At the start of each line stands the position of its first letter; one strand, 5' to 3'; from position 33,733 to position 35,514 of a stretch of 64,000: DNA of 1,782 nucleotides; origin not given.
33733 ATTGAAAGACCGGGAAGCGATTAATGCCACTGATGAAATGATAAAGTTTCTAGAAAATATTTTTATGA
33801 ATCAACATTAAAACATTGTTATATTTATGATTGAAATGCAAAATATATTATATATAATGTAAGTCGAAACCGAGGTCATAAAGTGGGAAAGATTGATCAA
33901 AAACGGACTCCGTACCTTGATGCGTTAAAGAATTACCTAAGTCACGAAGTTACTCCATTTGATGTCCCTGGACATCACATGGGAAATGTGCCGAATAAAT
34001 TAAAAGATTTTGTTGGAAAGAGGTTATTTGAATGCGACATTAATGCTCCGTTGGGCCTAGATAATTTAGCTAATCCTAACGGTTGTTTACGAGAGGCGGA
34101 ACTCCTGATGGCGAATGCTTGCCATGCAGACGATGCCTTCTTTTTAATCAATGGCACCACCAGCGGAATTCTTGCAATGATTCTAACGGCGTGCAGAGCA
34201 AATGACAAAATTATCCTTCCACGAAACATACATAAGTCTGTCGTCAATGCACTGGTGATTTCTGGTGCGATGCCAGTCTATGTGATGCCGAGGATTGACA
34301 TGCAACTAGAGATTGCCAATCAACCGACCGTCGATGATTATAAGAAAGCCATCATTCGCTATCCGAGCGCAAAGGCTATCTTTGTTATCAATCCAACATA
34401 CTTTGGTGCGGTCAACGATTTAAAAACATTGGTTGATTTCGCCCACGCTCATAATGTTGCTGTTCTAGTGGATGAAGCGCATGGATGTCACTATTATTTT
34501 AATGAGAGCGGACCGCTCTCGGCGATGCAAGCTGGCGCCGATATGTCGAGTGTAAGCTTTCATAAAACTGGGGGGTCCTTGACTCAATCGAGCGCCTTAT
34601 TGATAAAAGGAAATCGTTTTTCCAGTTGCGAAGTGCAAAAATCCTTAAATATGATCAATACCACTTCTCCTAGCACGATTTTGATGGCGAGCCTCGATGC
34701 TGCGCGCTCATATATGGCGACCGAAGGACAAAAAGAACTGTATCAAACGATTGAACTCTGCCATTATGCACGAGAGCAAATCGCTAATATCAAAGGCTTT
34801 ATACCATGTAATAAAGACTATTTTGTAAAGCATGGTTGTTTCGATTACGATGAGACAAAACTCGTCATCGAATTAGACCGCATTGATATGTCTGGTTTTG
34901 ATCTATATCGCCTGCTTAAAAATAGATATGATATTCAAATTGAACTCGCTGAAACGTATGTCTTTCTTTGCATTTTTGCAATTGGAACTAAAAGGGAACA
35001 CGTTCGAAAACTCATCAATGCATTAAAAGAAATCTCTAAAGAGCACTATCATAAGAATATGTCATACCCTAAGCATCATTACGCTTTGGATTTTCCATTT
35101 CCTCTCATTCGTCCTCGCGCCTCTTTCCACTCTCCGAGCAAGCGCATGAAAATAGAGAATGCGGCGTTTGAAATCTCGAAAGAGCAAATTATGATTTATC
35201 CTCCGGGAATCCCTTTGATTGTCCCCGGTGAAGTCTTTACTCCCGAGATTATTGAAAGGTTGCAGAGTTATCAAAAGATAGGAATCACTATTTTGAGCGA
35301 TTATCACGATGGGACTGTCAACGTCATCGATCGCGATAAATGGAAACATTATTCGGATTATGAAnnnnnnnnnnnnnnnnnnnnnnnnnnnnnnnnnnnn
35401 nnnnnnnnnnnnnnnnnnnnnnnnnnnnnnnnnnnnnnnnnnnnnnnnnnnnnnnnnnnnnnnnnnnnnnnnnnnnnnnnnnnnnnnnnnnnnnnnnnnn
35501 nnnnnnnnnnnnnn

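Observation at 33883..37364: Arginine decarboxylase-agmatine deiminase fusion translationally coupled to N-carbamoylputrescine amidase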

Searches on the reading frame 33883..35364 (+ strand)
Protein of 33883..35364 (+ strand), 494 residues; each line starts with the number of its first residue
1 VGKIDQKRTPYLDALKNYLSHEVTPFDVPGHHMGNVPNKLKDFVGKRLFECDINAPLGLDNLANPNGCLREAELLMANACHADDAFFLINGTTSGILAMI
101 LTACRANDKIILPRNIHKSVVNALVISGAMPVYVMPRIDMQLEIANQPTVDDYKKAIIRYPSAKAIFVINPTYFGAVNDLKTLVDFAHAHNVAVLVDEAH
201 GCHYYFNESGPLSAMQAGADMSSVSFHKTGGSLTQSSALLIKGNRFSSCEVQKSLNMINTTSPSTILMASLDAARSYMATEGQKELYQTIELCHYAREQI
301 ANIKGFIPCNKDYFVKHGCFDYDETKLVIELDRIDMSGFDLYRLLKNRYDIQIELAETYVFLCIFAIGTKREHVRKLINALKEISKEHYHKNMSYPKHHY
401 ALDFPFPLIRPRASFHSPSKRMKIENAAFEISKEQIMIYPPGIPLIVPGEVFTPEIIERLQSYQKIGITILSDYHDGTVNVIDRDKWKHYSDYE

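Call 74: search_solved_structures(query=window:33883-35364:+, max_evalue=1e-10, show_alignments=2)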
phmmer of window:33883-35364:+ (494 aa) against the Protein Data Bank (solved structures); distinct sequences matched with E-value up to 1e-10: 18.
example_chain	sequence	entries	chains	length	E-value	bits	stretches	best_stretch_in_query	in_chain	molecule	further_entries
2x3l_A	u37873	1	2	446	3.9e-33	117.8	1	9-470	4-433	ORN/LYS/ARG DECARBOXYLASE FAMILY PROTEIN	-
5fkz_E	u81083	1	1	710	5.7e-21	77.7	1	5-302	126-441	LYSINE DECARBOXYLASE, CONSTITUTIVE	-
9n0o_A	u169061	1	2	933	9.8e-20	73.6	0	6-145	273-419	Probable amino acid decarboxylase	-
9n0n_A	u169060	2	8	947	1.1e-19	73.5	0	6-145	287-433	Probable amino acid decarboxylase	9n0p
9e0m_A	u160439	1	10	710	3.8e-19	71.6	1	4-301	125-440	Lysine decarboxylase, inducible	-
9e0o_A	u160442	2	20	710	4.1e-19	71.5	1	4-301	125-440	Lysine decarboxylase, inducible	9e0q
5fkx_A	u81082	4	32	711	6.1e-19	71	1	10-301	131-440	LYSINE DECARBOXYLASE, INDUCIBLE | Inducible lysine decarboxylase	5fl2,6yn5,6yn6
3n75_A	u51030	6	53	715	6.2e-19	70.9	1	10-301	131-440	Lysine decarboxylase, inducible | Inducible lysine decarboxylase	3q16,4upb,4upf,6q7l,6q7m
6q6i_A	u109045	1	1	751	9.7e-19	70.3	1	19-311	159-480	Biodegradative arginine decarboxylase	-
5xx1_A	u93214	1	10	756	2.7e-16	62.2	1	9-286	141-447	Arginine decarboxylase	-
2vyc_A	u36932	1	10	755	1.4e-15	59.9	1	9-282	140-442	BIODEGRADATIVE ARGININE DECARBOXYLASE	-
6y3x_A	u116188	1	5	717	1.8e-15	59.5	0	36-301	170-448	Lysine decarboxylase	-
7p9b_A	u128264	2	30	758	7e-15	57.6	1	14-278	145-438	Biodegradative arginine decarboxylase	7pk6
1c4k_A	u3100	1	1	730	3.4e-14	55.3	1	9-136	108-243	PROTEIN (ORNITHINE DECARBOXYLASE)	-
1ord_A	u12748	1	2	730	3.4e-14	55.3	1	9-136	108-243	ORNITHINE DECARBOXYLASE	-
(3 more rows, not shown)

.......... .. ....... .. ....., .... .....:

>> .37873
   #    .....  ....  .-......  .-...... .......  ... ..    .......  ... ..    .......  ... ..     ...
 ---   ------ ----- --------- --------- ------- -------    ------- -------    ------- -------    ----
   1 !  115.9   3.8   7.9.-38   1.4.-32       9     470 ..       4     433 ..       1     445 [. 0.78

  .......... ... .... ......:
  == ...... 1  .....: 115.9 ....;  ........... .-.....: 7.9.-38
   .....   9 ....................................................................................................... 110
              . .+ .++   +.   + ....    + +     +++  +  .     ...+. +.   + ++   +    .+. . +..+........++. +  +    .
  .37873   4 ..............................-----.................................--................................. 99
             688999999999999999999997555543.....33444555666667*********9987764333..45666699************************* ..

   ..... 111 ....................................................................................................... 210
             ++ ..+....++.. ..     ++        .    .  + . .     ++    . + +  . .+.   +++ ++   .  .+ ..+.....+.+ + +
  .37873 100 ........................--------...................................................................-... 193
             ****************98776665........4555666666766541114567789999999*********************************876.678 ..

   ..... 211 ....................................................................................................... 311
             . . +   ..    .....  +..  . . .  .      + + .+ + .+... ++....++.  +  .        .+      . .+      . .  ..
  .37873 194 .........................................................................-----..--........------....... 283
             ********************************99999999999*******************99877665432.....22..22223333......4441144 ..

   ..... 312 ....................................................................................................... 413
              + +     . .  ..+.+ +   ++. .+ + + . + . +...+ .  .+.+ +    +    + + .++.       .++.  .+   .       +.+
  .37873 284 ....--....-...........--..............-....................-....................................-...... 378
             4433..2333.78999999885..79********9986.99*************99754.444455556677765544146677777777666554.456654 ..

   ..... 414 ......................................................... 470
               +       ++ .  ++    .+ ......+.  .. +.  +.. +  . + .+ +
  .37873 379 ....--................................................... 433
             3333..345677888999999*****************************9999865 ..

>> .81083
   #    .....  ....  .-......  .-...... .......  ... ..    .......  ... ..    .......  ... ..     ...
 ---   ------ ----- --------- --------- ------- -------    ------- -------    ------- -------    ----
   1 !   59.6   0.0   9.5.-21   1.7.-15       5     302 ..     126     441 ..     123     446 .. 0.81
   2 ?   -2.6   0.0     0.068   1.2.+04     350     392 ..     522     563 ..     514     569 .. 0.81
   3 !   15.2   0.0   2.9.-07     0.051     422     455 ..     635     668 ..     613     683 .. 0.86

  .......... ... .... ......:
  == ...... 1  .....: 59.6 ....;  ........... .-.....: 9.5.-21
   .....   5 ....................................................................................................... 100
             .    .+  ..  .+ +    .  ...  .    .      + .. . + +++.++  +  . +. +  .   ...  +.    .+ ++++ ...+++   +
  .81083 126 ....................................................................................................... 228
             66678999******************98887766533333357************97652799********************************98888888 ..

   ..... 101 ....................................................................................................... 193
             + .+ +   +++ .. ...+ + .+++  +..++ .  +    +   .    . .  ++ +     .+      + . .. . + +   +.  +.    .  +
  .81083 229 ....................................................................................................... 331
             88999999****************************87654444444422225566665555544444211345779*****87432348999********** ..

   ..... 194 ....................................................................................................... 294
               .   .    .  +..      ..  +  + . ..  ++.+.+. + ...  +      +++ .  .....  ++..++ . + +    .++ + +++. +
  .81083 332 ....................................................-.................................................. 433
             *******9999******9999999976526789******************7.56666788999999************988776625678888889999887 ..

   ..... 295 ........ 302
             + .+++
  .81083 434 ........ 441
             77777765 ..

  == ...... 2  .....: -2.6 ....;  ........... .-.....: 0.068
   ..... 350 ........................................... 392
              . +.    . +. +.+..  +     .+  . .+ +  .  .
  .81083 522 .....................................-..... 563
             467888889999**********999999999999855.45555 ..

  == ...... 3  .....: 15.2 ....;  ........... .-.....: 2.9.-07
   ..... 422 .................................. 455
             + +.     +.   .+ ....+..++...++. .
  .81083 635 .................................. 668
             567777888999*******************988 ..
